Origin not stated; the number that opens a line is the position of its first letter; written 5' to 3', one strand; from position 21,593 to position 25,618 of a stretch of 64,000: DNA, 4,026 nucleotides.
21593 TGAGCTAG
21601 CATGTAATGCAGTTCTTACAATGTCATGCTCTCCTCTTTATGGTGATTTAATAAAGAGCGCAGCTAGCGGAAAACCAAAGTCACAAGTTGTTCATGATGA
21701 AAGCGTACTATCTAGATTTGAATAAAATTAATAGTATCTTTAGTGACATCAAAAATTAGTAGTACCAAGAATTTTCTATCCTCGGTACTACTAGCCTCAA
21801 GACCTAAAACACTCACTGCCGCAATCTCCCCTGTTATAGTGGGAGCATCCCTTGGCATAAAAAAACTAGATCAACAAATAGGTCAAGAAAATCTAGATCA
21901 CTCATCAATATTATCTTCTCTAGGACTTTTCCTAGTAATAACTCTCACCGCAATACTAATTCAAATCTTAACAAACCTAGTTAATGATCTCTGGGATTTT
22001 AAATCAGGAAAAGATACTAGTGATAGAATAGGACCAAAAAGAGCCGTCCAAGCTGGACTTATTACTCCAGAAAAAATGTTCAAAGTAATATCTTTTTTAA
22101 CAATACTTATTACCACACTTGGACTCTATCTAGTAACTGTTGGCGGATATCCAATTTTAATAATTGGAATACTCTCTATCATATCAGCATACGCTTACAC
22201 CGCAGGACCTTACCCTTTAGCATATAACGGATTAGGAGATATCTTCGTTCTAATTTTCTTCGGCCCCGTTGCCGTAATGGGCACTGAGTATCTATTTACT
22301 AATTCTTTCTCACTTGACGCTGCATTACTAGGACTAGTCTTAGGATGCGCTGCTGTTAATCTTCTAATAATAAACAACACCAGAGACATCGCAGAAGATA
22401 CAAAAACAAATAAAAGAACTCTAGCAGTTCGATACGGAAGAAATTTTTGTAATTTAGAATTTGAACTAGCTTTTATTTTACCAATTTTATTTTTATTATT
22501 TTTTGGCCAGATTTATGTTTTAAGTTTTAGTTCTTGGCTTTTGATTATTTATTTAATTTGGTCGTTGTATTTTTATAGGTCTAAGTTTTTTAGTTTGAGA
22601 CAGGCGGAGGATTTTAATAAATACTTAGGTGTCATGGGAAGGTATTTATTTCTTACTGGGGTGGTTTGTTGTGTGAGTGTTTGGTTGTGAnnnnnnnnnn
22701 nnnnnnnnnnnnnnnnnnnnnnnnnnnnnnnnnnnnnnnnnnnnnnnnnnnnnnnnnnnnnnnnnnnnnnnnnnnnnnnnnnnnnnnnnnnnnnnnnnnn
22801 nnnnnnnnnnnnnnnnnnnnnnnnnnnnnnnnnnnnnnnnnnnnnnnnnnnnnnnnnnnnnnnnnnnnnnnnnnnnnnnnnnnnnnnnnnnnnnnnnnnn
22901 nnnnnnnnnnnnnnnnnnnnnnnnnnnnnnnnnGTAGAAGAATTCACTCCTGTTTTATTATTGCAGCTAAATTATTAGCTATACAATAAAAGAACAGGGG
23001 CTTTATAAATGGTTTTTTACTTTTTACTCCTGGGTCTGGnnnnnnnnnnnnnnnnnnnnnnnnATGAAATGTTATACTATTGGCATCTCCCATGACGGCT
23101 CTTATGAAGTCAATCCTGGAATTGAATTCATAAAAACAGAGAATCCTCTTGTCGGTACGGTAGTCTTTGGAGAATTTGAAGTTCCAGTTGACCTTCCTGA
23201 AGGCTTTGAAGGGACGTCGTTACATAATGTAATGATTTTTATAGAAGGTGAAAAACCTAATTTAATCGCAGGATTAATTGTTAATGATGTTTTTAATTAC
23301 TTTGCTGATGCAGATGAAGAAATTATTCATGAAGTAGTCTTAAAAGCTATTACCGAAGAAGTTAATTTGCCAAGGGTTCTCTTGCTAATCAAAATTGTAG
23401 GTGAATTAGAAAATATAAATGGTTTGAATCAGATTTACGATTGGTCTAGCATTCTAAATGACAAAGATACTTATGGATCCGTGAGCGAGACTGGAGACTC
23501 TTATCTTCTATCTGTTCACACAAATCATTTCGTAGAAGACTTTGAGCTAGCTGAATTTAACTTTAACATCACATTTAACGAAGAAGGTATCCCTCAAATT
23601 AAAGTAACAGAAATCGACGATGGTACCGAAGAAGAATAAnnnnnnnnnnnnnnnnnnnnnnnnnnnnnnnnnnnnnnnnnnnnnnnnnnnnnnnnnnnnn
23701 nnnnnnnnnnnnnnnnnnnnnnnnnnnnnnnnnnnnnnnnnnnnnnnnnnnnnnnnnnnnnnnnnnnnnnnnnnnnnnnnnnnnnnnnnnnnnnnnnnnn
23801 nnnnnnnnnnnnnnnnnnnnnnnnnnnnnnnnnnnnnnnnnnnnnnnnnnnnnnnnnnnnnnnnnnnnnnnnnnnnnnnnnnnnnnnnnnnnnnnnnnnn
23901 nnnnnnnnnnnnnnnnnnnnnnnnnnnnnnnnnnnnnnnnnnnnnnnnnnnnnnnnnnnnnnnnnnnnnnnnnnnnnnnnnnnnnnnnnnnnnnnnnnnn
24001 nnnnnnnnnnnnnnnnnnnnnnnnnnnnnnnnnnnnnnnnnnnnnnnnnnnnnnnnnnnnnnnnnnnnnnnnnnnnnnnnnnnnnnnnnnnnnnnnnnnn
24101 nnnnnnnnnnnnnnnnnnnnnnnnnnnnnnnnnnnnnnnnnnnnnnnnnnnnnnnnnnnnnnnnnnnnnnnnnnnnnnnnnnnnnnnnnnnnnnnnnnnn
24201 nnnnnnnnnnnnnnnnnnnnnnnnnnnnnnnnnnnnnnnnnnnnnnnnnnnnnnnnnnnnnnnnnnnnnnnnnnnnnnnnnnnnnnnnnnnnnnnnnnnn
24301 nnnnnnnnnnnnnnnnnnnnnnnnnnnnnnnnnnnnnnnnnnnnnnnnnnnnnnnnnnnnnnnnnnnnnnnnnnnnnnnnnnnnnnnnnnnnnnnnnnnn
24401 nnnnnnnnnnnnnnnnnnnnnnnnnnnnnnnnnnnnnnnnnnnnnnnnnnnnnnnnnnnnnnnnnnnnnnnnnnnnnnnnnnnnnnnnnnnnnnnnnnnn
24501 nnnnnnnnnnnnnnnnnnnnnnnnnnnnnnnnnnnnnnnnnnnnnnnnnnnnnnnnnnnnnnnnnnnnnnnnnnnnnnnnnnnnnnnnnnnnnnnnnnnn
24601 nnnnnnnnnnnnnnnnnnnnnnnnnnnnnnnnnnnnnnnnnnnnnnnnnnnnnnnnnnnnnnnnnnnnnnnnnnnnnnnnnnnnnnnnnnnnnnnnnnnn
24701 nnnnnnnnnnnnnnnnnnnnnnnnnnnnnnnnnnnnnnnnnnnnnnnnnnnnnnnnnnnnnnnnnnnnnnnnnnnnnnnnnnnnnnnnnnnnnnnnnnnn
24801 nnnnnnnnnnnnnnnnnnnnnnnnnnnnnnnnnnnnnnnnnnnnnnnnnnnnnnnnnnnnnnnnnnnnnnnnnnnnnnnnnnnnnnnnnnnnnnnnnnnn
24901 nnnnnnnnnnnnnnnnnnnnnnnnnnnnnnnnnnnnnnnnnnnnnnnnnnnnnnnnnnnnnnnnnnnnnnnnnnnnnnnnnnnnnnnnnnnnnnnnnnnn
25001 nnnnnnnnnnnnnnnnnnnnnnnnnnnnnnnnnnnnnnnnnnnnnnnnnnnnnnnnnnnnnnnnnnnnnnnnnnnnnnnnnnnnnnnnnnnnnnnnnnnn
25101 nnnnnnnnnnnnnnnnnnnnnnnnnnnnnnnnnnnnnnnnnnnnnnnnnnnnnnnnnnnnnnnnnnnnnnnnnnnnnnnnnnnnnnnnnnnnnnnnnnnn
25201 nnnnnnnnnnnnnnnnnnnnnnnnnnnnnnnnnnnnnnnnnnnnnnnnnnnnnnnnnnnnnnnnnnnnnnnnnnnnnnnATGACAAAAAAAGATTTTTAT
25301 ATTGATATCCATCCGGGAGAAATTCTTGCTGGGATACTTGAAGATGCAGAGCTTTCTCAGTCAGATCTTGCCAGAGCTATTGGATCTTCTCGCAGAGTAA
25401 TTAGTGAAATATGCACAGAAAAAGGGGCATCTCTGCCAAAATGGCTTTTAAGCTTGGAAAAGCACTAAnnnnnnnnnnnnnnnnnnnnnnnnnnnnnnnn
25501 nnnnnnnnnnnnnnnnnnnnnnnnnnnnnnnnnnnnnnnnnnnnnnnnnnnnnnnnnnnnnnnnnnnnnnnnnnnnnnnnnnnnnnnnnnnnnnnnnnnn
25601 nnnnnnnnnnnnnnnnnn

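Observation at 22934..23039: The leader shows covariation and mutually exclusive structures, like a conformational switch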

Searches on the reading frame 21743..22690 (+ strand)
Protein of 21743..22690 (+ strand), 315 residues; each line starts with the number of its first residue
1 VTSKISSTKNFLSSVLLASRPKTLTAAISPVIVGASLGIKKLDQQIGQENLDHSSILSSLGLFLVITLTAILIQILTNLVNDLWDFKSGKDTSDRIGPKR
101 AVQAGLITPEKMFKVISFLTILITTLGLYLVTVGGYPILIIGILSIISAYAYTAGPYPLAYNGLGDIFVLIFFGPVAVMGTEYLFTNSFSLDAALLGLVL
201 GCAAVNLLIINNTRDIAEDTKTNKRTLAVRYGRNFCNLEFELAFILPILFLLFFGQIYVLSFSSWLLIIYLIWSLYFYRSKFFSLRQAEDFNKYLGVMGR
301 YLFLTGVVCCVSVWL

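Call 12: search_protein_families(library=pfam, proteins=[window:21743-22690:+], max_evalue=0.01)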
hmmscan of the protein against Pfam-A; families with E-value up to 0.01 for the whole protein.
window:21743-22690:+ (315 aa): 1 family
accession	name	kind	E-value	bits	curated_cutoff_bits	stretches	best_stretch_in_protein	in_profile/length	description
PF01040.23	UbiA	-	5.5e-31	108.2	34.2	1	58-294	17-244/250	UbiA prenyltransferase family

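Call 79: find_homologous_proteins(query=window:21743-22690:+, max_evalue=1e-20)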
Query window:21743-22690:+ (315 aa): 4426 proteins with E <= 1e-20 among 8000 candidates; the best 120 are listed.
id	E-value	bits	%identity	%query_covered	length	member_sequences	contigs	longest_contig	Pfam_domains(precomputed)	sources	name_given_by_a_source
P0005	1.1e-197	673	100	100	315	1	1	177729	PF01040.24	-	-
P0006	2.9e-79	285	60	77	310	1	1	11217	PF01040.24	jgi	-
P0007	2.4e-76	275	57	77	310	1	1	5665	PF01040.24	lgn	-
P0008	2.8e-76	275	50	93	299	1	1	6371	PF01040.24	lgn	-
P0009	4.8e-76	274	50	94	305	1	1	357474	PF01040.24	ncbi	-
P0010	9.5e-75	270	50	93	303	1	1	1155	PF01040.24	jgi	jgi:1,4-dihydroxy-2-naphthoate octaprenyltransferase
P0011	4.1e-73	264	47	97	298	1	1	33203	PF01040.24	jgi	jgi:1,4-dihydroxy-2-naphthoate polyprenyltransferase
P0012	1.8e-72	262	50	97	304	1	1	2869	PF01040.24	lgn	-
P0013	1.8e-72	262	50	95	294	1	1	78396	PF01040.24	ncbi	-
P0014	2.4e-71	259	47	97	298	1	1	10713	PF01040.24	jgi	jgi:1,4-dihydroxy-2-naphthoate octaprenyltransferase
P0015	1.1e-70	256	48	95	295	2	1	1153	PF01040.24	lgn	-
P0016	4.4e-70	254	49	96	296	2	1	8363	PF01040.24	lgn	-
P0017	6.6e-70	254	46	98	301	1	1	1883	PF01040.24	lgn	-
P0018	9.9e-70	253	47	95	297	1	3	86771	PF01040.24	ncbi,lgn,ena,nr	ncbi:MAG TPA: 1,4-dihydroxy-2-naphthoate octaprenyltransferase [Oligoflexia bacterium]|nr:1,4-dihydr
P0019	2.2e-66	242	52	76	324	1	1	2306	PF01040.24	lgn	-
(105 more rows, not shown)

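Call 80: find_encoding_contigs(protein=P0006, flank=8000, max_places=2)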
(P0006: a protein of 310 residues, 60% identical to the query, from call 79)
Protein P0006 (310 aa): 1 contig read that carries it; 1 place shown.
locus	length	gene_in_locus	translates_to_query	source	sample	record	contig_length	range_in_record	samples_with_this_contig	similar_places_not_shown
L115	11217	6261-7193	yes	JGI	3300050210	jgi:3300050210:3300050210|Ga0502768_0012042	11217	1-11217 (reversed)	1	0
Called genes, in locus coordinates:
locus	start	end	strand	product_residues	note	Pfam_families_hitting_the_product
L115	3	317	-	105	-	?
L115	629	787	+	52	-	-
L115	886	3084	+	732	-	-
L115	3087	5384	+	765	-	PF12696:TraG-D_C (weak)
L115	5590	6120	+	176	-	-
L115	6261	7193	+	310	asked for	PF01040:UbiA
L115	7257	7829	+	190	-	-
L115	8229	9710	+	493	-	PF01569:PAP2 (weak), PF22778:VCPO_2nd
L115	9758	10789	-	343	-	PF01546:Peptidase_M20, PF07687:M20_dimer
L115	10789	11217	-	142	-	?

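Call 81: find_encoding_contigs(protein=P0007, flank=8000, max_places=2)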
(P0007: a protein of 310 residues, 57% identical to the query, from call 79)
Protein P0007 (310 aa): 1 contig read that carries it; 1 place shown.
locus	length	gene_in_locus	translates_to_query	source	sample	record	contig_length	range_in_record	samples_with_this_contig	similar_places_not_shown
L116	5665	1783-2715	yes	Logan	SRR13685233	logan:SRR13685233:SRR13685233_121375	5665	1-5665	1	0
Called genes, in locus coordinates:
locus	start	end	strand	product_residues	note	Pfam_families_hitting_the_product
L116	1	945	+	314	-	?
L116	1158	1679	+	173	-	-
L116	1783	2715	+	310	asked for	PF01040:UbiA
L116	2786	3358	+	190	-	-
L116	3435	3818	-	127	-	-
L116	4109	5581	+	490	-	PF01569:PAP2 (faint), PF22778:VCPO_2nd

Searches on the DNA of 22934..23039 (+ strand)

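Call 64: build_rna_model(alignment_id=A4, structure=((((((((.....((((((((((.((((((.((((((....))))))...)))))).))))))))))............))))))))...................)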
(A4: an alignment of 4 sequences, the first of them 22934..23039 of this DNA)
Model R1 built from alignment A4 (4 sequences, 106 columns); structure: as given.
model positions 106; base pairs 30; branch points 0; effective number of sequences 0.88; information 0.59 bits per position. Calibrated on 0.2 Mb of random sequence (short: E-values are rough).
structure used (alignment columns):
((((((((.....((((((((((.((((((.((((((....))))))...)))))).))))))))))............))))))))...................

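Call 65: search_with_rna_model(model_id=R1, source=window, filters=off, max_evalue=10)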
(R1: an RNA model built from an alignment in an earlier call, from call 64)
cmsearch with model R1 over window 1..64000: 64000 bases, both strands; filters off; matches with E-value up to 10: 42.
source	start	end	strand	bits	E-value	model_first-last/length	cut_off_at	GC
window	22934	23039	+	133.4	5.3e-31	1-106/106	no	0.32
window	25688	25793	+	132.3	9.9e-31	1-106/106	no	0.31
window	24134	24239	+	130.9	2.2e-30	1-106/106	no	0.34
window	27975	28080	+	129.3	5.5e-30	1-106/106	no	0.33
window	22947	23000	-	22.1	0.0052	14-67/106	no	0.31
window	24147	24200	-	21.4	0.0076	14-67/106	no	0.33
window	27988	28041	-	20.6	0.012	14-67/106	no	0.3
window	25701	25754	-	19.7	0.02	14-67/106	no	0.3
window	37792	37852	-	16.5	0.13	1-106/106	no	0.33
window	23621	23710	-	15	0.31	1-106/106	no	0.29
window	30154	30253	-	14.5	0.41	1-106/106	no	0.28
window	19254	19322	-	13.5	0.72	1-106/106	no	0.32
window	54348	54387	-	12.2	1.6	1-106/106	no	0.22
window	41981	42027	-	12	1.7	17-64/106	no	0.3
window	10917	10957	+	11.5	2.4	1-106/106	no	0.41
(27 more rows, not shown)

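Call 85: search_with_rna_model(model_id=R1, sources=[L115, L116, L031, L032], filters=off, max_evalue=1)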
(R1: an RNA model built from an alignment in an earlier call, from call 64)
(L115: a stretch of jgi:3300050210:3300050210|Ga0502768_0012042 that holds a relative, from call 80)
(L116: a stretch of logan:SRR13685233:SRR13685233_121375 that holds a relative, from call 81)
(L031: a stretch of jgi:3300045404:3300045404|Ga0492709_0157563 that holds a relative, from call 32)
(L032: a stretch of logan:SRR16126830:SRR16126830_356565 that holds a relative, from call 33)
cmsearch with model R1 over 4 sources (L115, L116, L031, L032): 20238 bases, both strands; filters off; matches with E-value up to 1: 8.
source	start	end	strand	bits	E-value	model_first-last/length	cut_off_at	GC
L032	2240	2301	+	67.5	6.1e-15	14-75/106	no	0.27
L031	2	55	+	40.4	4.1e-08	1-106/106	no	0.35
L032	11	45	+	24.4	0.00042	1-106/106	no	0.34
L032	2240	2293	-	20.6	0.0038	14-67/106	no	0.3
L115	934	1003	+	16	0.054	1-106/106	no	0.49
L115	8949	9024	-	13.5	0.23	1-106/106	no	0.42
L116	3703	3761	-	13.4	0.25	1-106/106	no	0.39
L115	7846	7892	+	12.6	0.38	14-73/106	no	0.32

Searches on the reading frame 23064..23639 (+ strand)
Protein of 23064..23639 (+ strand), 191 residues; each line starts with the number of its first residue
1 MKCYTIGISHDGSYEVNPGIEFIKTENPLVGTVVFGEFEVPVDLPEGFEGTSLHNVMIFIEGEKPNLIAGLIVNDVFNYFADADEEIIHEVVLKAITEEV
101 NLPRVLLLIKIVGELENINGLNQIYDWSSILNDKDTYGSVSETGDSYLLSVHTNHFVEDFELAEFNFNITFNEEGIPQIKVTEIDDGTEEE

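Call 12: search_protein_families(library=pfam, proteins=[window:23064-23639:+], max_evalue=0.01)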
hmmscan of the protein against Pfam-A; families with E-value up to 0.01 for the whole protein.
window:23064-23639:+ (191 aa): 0 families

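Call 14: find_homologous_proteins(query=window:23064-23639:+, max_evalue=0.01)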
Query window:23064-23639:+ (191 aa): 1 proteins with E <= 0.01 among 56 candidates.
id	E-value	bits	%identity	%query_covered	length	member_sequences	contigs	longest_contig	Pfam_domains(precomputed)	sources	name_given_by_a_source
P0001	1.6e-119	415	100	100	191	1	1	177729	-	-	-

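Call 31: find_homologous_proteins(query=A2, max_evalue=0.01)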
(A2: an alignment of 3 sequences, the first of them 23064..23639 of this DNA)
Query A2 (3 sequences) (191 aa, profile of the alignment): 4 proteins with E <= 0.01 among 2157 candidates.
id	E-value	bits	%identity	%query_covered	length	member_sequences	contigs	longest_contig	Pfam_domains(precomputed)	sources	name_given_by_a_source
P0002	6.3e-91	321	31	99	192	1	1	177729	-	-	-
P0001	3.8e-85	302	100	100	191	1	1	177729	-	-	-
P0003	2.0e-76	274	29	93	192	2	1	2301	-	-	-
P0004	7.9e-48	181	29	99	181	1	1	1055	-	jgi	jgi:hypothetical protein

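Call 32: find_encoding_contigs(protein=P0004, flank=5000)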
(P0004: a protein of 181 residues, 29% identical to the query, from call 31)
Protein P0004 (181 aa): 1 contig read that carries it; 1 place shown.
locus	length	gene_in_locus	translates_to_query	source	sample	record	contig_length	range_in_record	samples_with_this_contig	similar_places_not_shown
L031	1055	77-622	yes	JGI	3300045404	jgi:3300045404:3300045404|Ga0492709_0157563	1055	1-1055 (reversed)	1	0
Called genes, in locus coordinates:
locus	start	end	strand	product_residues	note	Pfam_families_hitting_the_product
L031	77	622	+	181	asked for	-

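Call 33: find_encoding_contigs(protein=P0003, flank=5000)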
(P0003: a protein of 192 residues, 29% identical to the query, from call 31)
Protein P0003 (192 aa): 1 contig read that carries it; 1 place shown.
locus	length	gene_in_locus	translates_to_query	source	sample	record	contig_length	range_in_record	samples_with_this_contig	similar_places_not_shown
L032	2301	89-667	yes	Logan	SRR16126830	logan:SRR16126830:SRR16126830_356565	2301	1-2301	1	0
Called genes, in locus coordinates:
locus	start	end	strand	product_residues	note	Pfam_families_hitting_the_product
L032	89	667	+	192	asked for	-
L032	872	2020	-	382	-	PF13173:AAA_14, PF13401:AAA_22 (faint), PF13635:DUF4143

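Call 50: search_protein_families(library=phrogs, proteins=[P0001, P0002, P0003, P0004], max_evalue=0.01)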
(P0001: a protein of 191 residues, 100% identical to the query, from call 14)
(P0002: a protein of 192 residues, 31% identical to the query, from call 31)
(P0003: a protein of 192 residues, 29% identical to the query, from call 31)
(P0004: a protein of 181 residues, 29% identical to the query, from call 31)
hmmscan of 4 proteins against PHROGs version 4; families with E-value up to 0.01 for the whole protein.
P0001 (191 aa): 0 families

P0002 (192 aa): 0 families

P0003 (192 aa): 0 families

P0004 (181 aa): 0 families

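Call 52: search_solved_structures(query=A5, max_evalue=1)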
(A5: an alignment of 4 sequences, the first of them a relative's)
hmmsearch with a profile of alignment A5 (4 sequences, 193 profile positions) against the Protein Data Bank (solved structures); distinct sequences matched with E-value up to 1: 0.

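Call 54: predict_structure(alignment_id=A5)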
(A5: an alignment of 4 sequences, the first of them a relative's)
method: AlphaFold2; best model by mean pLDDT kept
length: 191 residues; sequences in the alignment: 4
mean_pLDDT: 56.7   pTM: 0.58
mean pLDDT of the five models: 56.7, 53.9, 52.0, 43.5, 38.0
residues with pLDDT >= 90: 0; 70-90: 43; 50-70: 77; < 50: 71
segments of 3 or more residues with pLDDT < 50: 59-61, 63-65, 70-102, 115-135, 153-155, 157-162
pLDDT, mean of each block of 10 residues (from residue 1): 73 77 81 66 69 60 49 44 36 35 60 48 36 48 62 49 58 69 58 49
secondary structure, 60 per line:
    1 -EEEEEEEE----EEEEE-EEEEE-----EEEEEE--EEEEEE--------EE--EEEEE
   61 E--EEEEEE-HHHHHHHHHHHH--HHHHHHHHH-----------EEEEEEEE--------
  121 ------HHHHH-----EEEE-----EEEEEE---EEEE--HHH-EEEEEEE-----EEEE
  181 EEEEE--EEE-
elements in order: E2-9 E14-18 E20-24 E30-35 E38-43 E56-61 E64-69 H71-82 H85-93 E105-112 H127-131 E137-140 E146-151 E155-158 E165-171 E177-185 E188-190

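Call 55: search_protein_representatives(alignment_id=A5)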
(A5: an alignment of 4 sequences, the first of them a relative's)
Query: 4 sequences, 193 profile positions. Proteins with E-value up to 0.001 (for the whole library): 3; up to 1e-10: 3; up to 1e-30: 3. The best 3 are listed.
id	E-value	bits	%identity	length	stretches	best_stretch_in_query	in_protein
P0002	6.5e-84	296.7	-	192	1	1-192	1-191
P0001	1.8e-83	295.3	-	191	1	1-193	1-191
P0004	8.1e-77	273.6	-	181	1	1-193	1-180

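Call 58: fold_search(model_id=the predicted structure, library=pdb)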
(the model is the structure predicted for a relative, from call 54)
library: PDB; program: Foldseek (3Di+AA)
matches with E <= 10: 347; with E <= 0.001: 0
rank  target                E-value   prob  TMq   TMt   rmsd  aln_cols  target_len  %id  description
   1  1hjp                  1.0e-01  0.89  0.23  0.23   5.3        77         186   12  HOLLIDAY JUNCTION BINDING PROTEIN RUVA FROM E. COLI (released 1998-02-25)
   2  7x7q_A                1.0e-01  0.84  0.23  0.23   5.6        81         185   10  CryoEM structure of RuvA-RuvB-Holliday junction complex (released 2023-03-15)
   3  1cuk                  1.1e-01  0.87  0.23  0.23   5.3        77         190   12  ESCHERICHIA COLI RUVA PROTEIN AT PH 4.9 AND ROOM TEMPERATURE (released 1997-10-22)
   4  7pbu_H                1.1e-01  0.85  0.22  0.29   4.6        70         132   11  RuvAB branch migration motor complexed to the Holliday junction - RuvA-HJ core [t2 dataset] (released 2022-09-14)
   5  1bdx_A                1.3e-01  0.85  0.23  0.23   5.3        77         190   12  E. COLI DNA HELICASE RUVA WITH BOUND DNA HOLLIDAY JUNCTION, ALPHA CARBONS AND PHOSPHATE ATOMS ONLY (released 1999-11-24)
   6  7pbu_A                1.4e-01  0.84  0.23  0.30   5.4        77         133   10  RuvAB branch migration motor complexed to the Holliday junction - RuvA-HJ core [t2 dataset] (released 2022-09-14)
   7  7x5a_A                2.0e-01  0.85  0.24  0.30   4.7        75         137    9  CryoEM structure of RuvA-Holliday junction complex (released 2023-03-08)
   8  1d8l_A                2.6e-01  0.69  0.22  0.28   5.5        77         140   14  E. COLI HOLLIDAY JUNCTION BINDING PROTEIN RUVA NH2 REGION LACKING DOMAIN III (released 2000-05-03)
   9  1c7y_A                2.8e-01  0.72  0.23  0.22   5.2        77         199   12  E.COLI RUVA-HOLLIDAY JUNCTION COMPLEX (released 2000-07-21)
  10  7x5a_B                3.1e-01  0.63  0.24  0.31   4.6        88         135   10  CryoEM structure of RuvA-Holliday junction complex (released 2023-03-08)
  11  7x7q_D                3.9e-01  0.75  0.24  0.25   4.7        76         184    9  CryoEM structure of RuvA-RuvB-Holliday junction complex (released 2023-03-15)
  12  7x5a_D                4.1e-01  0.63  0.22  0.29   4.2        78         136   10  CryoEM structure of RuvA-Holliday junction complex (released 2023-03-08)
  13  7x7q_F                4.3e-01  0.60  0.23  0.24   5.4        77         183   12  CryoEM structure of RuvA-RuvB-Holliday junction complex (released 2023-03-15)
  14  7qdp_E                4.5e-01  0.03  0.11  0.08  16.7       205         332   12  Crystal structure of FLT3 T343I in complex with the canonical ligand FL (released 2022-12-14)
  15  2h5x_C                5.4e-01  0.51  0.22  0.23   5.6        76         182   12  RuvA from Mycobacterium tuberculosis (released 2006-08-15)
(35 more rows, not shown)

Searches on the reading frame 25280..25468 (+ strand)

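Call 73: search_protein_families(library=pfam, proteins=[window:25280-25468:+], max_evalue=0.01)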
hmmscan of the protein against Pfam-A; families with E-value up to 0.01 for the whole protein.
window:25280-25468:+ (62 aa): 3 families
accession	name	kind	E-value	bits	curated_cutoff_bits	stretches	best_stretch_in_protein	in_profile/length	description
PF01381.28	HTH_3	-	0.00024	21.5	23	1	21-48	6-33/55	Helix-turn-helix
PF13443.12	HTH_26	-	0.00084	20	22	1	18-48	4-34/63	Cro/C1-type HTH DNA-binding domain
PF13412.12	HTH_24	-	0.0021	18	21.9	1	14-43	7-36/48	Winged helix-turn-helix DNA-binding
